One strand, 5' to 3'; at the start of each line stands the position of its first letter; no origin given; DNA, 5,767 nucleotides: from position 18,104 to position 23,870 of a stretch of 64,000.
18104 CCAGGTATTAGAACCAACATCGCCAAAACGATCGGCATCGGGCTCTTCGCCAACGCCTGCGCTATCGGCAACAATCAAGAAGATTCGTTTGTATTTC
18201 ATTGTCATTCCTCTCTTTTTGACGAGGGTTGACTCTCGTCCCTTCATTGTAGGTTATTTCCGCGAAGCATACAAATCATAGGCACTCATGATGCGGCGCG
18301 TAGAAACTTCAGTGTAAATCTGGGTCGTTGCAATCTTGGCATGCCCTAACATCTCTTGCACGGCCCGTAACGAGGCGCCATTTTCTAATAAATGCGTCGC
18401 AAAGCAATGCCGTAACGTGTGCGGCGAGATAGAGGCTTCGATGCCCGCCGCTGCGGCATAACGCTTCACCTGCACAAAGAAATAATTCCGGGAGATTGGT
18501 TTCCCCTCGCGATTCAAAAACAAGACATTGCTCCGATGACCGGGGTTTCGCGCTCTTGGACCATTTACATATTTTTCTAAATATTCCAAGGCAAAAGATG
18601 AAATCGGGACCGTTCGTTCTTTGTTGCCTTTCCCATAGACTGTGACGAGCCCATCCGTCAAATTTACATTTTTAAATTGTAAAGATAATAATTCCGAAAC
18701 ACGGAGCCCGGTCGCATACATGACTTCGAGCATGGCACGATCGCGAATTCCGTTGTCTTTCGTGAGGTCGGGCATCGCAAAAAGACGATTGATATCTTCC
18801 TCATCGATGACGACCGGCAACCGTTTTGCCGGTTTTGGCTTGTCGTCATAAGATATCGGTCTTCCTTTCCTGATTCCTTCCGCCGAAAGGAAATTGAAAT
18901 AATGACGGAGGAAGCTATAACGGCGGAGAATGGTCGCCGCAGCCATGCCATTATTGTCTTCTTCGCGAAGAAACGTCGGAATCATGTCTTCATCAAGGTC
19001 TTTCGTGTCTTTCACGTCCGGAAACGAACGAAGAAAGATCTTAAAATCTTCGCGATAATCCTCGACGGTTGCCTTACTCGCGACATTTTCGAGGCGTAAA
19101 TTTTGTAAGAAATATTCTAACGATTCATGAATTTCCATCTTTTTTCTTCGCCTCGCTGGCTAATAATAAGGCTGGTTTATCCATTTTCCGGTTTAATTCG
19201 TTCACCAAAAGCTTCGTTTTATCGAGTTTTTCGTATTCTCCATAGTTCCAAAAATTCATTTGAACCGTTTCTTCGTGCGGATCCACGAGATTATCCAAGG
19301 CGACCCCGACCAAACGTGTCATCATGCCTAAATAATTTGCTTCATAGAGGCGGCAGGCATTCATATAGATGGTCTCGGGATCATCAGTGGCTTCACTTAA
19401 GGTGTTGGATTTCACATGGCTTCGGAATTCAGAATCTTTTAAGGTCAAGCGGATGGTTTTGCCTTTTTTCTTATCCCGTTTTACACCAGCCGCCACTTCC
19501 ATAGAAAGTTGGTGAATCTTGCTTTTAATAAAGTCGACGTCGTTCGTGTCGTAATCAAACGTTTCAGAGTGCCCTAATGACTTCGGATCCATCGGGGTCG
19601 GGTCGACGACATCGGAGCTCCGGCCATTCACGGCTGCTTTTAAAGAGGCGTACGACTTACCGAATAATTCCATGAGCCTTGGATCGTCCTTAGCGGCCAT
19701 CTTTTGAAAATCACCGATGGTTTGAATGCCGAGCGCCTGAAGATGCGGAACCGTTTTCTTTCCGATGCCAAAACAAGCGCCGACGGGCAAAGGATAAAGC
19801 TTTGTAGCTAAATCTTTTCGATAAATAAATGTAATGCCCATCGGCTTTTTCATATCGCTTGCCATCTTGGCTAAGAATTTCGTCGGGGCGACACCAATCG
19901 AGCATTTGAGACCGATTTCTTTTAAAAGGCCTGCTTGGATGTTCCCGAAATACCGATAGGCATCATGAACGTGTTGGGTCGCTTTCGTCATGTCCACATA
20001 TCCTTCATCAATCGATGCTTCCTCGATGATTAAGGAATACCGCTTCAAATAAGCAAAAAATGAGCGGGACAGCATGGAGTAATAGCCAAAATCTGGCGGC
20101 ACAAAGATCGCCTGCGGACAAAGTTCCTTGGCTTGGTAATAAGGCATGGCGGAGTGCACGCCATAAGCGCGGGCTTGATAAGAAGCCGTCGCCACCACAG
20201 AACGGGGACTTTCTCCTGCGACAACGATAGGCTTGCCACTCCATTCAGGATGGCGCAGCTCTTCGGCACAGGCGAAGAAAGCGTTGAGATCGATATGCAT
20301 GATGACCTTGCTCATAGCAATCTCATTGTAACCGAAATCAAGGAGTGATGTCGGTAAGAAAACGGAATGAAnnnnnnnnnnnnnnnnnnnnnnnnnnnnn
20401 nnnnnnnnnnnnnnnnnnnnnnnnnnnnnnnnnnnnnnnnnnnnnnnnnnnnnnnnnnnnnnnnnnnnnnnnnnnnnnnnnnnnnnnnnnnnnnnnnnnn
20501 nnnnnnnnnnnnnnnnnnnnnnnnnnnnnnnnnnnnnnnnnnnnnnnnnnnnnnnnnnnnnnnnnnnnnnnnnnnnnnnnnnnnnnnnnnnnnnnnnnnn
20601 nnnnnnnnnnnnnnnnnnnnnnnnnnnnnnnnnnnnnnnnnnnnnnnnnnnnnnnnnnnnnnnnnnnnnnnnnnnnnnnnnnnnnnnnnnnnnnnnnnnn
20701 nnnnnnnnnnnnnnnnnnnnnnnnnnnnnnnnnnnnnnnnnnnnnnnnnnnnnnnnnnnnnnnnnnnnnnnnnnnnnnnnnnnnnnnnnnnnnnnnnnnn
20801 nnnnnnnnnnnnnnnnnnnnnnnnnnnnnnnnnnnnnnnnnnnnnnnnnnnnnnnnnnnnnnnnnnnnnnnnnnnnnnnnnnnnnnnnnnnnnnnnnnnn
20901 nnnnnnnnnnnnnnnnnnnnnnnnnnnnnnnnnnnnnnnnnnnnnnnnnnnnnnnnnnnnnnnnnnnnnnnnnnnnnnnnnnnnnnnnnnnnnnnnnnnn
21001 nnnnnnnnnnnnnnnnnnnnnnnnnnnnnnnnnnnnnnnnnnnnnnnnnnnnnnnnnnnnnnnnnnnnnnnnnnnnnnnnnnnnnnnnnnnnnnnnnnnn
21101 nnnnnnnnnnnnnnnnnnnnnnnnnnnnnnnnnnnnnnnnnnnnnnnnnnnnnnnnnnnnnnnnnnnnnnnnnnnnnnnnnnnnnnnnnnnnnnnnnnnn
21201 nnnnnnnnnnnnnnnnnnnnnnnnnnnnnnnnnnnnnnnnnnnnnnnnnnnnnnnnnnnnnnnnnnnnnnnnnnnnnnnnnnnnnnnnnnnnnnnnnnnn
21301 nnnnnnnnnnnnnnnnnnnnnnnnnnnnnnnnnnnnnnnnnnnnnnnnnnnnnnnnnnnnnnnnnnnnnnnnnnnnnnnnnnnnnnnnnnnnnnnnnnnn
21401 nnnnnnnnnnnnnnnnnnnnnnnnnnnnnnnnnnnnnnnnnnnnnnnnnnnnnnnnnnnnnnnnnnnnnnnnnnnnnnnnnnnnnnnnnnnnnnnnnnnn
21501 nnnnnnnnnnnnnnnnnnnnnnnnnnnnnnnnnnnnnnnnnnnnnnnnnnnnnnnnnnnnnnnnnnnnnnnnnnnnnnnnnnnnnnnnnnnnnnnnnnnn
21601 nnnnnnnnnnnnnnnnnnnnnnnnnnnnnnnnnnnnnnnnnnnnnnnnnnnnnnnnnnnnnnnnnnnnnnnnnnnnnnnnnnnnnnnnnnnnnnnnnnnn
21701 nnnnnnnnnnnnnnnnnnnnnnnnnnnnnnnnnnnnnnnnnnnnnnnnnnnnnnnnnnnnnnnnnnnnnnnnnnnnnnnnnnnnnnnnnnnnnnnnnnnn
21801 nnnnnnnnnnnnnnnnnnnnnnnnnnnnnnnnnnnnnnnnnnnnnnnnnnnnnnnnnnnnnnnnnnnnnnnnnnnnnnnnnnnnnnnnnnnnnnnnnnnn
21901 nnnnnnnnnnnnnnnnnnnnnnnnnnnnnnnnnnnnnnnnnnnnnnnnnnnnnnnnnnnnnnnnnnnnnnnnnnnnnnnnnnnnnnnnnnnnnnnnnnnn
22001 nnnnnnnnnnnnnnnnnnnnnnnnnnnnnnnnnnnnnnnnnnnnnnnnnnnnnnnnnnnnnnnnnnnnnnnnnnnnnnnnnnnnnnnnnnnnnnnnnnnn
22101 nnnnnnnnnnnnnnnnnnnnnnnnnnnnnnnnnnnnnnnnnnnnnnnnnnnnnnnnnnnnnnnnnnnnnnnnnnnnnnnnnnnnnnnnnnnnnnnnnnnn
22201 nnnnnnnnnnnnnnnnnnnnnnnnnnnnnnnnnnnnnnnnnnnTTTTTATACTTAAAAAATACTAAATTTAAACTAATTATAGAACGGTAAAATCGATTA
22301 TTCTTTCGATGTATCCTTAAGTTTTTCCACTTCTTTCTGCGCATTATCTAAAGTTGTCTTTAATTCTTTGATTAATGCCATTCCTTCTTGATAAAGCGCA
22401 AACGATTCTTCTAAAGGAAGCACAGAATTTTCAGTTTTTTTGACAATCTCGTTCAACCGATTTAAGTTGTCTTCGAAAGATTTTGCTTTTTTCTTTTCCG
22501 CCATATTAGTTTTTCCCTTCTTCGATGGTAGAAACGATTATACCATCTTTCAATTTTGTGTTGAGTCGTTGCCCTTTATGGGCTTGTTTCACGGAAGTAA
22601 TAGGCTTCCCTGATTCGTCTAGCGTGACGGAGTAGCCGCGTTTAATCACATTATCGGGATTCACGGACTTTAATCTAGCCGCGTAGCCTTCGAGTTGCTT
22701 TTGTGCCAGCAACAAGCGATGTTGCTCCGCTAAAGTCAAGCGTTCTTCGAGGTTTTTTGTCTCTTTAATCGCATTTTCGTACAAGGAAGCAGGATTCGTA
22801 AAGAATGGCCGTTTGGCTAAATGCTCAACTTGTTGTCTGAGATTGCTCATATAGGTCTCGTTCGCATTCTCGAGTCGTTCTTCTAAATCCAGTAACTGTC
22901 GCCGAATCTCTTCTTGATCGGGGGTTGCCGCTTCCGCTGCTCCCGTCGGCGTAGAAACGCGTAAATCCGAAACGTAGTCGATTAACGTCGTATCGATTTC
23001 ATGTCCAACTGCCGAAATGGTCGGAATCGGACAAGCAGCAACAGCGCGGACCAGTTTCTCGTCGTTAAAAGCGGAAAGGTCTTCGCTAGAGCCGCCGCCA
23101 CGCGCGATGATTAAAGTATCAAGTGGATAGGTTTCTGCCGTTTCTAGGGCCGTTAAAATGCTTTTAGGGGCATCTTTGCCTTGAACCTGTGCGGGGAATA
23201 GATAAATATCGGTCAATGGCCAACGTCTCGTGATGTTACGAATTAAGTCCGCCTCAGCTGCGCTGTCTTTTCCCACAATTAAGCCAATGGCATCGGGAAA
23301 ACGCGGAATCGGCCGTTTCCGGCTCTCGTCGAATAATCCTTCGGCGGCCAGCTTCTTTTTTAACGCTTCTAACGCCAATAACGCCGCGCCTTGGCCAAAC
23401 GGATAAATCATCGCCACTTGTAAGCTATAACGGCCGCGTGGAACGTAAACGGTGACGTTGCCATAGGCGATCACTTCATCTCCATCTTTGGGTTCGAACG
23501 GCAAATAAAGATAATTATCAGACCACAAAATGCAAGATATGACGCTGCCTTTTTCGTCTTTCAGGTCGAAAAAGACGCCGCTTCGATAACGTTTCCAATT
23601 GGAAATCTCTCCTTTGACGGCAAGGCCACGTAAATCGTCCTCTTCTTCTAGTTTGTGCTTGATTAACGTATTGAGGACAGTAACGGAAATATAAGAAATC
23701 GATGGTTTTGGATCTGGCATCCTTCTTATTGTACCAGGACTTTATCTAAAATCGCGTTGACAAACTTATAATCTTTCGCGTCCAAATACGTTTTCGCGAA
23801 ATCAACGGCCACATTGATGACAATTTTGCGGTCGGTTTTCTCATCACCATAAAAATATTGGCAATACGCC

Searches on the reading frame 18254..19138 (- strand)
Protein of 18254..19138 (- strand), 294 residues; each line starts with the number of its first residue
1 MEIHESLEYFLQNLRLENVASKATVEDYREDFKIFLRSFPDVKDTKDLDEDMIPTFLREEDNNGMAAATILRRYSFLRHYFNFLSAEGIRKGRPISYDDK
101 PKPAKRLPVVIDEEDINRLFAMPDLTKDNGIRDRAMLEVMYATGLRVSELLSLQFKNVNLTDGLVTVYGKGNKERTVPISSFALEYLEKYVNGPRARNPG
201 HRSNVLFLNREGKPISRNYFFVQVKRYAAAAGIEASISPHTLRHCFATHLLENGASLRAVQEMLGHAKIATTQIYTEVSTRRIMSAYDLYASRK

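Call 9: search_protein_families(library=ncbifam, proteins=[window:18254-19138:-])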
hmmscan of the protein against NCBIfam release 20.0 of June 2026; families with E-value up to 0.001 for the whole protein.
window:18254-19138:- (294 aa): 12 families
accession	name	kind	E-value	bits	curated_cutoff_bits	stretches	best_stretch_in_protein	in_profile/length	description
TIGR02225.1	recomb_XerD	equivalog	3.4e-91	305.6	329.6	1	9-288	2-284/290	site-specific tyrosine recombinase XerD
NF001399.0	PRK00283.1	subfamily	4.6e-87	292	279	1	4-288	6-293/300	tyrosine recombinase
TIGR02224.1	recomb_XerC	equivalog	1.4e-82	277.4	335.15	1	9-289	2-288/295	tyrosine recombinase XerC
NF040815.2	recomb_XerA_Arch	equivalog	1.2e-63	215.2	220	1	8-287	1-263/263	site-specific tyrosine recombinase/integron integrase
NF002331.0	PRK01287.1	subfamily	1.6e-49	168.8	371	1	58-283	88-317/365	site-specific tyrosine recombinase XerC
TIGR02249.1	integrase_gron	subfamily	1.9e-37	129.3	265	2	218-281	240-303/315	integron integrase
NF003462.0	PRK05084.1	equivalog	7e-35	120.4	267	1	127-288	191-354/360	tyrosine recombinase XerS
NF011946.0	PRK15417.1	equivalog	4.2e-23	82.1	435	2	220-279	257-316/337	integron integrase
NF007371.0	PRK09871.1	subfamily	1.3e-19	70.5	222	1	129-284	24-180/198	tyrosine-type DNA invertase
NF007370.0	PRK09870.1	subfamily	4.4e-17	62.4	221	1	114-288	16-189/200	tyrosine-type DNA invertase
NF002685.0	PRK02436.1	equivalog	8.8e-11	42.1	178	1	140-275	121-243/245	site-specific tyrosine recombinase XerD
NF040693.1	recomb_GmtY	equivalog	5.7e-10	39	340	1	206-285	353-439/441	gamma-mobile-trio recombinase GmtY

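Call 28: find_related_loci(query=window:18254-19138:-, collection=genome_contigs, flank=4000)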
Query window:18254-19138:- (294 aa) in genome_contigs; peptide patterns used: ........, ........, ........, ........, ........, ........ (x = any residue, [..] = any of these).
165 stretches matched a pattern; 73 encode a relative of the query (tblastn E <= 1e-3); 73 distinct loci.
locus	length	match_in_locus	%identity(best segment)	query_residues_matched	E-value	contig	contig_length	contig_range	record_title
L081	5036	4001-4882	89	1-294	0e+0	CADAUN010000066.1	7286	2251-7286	MAG: uncultured Erysipelotrichaceae bacterium isolate RUG13633 genome assembly, contig: RUG13633_asm_66, whole genome sh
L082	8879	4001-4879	66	1-294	1e-135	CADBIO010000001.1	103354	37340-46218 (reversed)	MAG: uncultured Erysipelotrichaceae bacterium isolate RUG14006 genome assembly, contig: RUG14006_asm_1, whole genome sho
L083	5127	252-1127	48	1-294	2e-80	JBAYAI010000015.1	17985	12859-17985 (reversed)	MAG: Bacilli bacterium isolate SO_2016_CLC_T1_66 scaffold02258_PH3_Jul14_2016, whole genome shotgun sequence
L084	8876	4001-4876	47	1-294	6e-78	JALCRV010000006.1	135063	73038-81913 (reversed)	MAG: Bacilli bacterium isolate UW_MP_BACIL3_1 Ga0455773_000031, whole genome shotgun sequence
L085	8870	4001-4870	40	1-290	3e-71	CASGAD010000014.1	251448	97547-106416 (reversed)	uncultured bacterium isolate SI.B54.metabat-bins.49 genome assembly, contig: SI.B54.metabat-bins.49.fa_k141_112991, whol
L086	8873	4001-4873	43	6-293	3e-69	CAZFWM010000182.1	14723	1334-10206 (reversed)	MAG TPA_asm: uncultured Thermodesulfobacteriota bacterium isolate SRP077602_co7_231 genome assembly, contig: NODE_19571_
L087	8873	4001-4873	41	7-293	5e-62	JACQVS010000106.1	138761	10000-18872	MAG: Planctomycetota bacterium isolate NC_groundwater_1469_Ag_S-0.65um_64_41 S_p65_S5_coassembly_k141_2213625, whole gen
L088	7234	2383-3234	40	7-288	8e-62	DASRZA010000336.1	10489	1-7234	MAG TPA_asm: Armatimonadota bacterium isolate SMAG_U13960 k141_1537135, whole genome shotgun sequence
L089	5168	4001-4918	39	7-293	1e-58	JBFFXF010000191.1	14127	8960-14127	MAG: Planctomycetota bacterium isolate Mix_sand01.2020.11.D.10 k141_4024884_length_14127_cov_10.6813, whole genome shotg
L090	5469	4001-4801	40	14-278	8e-58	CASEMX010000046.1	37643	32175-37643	uncultured Parabacteroides sp. isolate A77_L2_318318_idba_bin.6 genome assembly, contig: A77_L2_318318_idba_bin.6.fa_sca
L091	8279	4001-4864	39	7-293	3e-57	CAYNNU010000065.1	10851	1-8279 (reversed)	MAG TPA_asm: uncultured Spirochaeta sp. isolate binchicken_co56_55 genome assembly, contig: NODE_1882_length_10851_cov_5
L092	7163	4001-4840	37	1-278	1e-54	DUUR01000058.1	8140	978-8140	MAG TPA_asm: Bacteroidales bacterium isolate AS08sgBPME_251 59189_AS08, whole genome shotgun sequence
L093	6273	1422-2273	38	10-290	8e-54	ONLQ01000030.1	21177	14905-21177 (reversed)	uncultured Bacteroidales bacterium isolate RUG417 genome assembly, contig: scaffold_2128, whole genome shotgun sequence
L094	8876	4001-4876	38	7-293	1e-53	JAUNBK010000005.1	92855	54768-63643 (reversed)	MAG: Planctomycetia bacterium isolate S1R_St_39 NODE_55_length_92855_cov_18.648438, whole genome shotgun sequence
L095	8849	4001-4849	37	7-287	7e-53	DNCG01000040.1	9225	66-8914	MAG TPA_asm: Actinomycetota bacterium isolate UBA9087 contig_72, whole genome shotgun sequence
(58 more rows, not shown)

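Call 51: search_solved_structures(query=window:18254-19138:-, show_alignments=1, max_evalue=1e-20)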
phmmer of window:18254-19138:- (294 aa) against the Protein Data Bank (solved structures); distinct sequences matched with E-value up to 1e-20: 7.
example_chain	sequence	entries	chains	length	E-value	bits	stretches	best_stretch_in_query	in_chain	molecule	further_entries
1a0p_A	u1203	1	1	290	3.9e-55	190.4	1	7-285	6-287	SITE-SPECIFIC RECOMBINASE XERD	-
5dcf_A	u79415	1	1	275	8.4e-45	156.5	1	112-288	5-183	Tyrosine recombinase XerD,DNA translocase FtsK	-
9i5v_14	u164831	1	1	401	8.6e-37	130.2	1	4-290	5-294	Ribosome-associated translation inhibitor RaiA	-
4a8e_A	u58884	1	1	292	3.4e-35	125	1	73-286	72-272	PROBABLE TYROSINE RECOMBINASE XERC-LIKE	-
5hxy_A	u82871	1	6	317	3.6e-26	95.4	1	6-288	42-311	Tyrosine recombinase XerA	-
2a3v_A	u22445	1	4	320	6.4e-24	88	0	223-281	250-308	site-specific recombinase IntI4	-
5jjv_A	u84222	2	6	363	1.4e-22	83.6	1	104-290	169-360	Tyrosine recombinase XerH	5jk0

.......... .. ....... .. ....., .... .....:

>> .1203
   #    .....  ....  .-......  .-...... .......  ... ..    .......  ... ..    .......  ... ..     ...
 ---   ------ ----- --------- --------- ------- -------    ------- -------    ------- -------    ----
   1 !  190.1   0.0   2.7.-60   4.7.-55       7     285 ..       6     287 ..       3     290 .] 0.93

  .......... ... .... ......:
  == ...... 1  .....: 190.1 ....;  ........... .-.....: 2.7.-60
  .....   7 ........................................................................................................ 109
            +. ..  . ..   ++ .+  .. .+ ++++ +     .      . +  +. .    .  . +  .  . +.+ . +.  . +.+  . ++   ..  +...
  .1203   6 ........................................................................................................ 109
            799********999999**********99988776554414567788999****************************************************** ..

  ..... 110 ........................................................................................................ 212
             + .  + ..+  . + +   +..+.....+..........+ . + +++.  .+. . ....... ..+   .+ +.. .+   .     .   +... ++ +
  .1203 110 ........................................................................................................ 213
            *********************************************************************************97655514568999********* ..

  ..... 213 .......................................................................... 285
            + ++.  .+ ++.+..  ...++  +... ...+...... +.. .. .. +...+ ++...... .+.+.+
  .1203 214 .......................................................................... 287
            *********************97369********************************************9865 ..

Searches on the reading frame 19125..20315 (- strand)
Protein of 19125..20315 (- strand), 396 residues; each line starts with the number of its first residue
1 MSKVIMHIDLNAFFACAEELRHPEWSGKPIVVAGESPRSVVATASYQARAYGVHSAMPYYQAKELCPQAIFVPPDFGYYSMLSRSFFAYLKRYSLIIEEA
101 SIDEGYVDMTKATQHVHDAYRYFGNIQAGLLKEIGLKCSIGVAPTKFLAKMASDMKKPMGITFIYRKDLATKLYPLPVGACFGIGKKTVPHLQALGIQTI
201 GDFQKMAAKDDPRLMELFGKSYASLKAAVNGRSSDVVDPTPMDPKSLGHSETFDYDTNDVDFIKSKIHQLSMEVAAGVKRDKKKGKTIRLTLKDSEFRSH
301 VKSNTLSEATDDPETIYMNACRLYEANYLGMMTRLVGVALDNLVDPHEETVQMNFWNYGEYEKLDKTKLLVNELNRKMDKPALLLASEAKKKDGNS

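Call 9: search_protein_families(library=ncbifam, proteins=[window:19125-20315:-])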
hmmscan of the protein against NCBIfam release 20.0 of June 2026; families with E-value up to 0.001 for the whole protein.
window:19125-20315:- (396 aa): 10 families
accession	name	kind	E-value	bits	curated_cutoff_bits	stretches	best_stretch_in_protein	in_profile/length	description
NF002492.0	PRK01810.1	equivalog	1.3e-102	343.6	399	1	2-393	9-399/412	DNA polymerase IV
NF002882.0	PRK03348.1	equivalog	1.5e-83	281.1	389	1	2-350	4-351/461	DNA polymerase IV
NF010731.0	PRK14133.1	equivalog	3.4e-83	279.8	362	1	1-351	1-344/352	DNA polymerase IV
NF002677.0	PRK02406.1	equivalog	4.9e-80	269.3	256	1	3-353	6-353/357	DNA polymerase IV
NF002751.0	PRK02794.1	equivalog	4.3e-76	256.5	371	1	5-358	40-388/425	DNA polymerase IV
NF002848.0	PRK03103.1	subfamily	1.4e-75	254.3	381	1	1-387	2-390/410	DNA polymerase IV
NF002883.0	PRK03352.1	equivalog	1.2e-65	222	330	1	2-342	4-341/347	DNA polymerase IV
NF003015.0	PRK03858.1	subfamily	4.2e-62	210.5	367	1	4-367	8-367/399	DNA polymerase IV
NF002292.0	PRK01216.1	equivalog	1.8e-44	152.2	339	1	4-289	2-284/351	DNA polymerase IV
NF002955.0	PRK03609.1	subfamily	2.8e-24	85.8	431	1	7-206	4-209/422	translesion error-prone DNA polymerase V subunit UmuC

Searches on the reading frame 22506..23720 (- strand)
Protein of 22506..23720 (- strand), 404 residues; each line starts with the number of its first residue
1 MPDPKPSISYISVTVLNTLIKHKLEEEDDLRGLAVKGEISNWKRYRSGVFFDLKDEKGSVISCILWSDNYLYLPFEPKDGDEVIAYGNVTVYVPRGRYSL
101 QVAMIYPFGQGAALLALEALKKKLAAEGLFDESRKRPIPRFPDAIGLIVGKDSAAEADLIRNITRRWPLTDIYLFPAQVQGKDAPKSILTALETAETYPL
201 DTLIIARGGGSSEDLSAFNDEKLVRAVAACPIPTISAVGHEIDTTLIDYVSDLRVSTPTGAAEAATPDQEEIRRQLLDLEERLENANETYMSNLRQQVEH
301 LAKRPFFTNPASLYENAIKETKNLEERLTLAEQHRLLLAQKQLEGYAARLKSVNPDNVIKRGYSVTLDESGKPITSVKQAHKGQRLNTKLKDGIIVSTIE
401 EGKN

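Call 9: search_protein_families(library=ncbifam, proteins=[window:22506-23720:-])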
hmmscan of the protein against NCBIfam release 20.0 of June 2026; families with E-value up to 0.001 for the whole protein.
window:22506-23720:- (404 aa): 1 family
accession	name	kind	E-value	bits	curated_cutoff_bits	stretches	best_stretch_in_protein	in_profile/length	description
TIGR00237.1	xseA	equivalog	3.6e-131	437.9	180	1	12-399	1-388/389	exodeoxyribonuclease VII large subunit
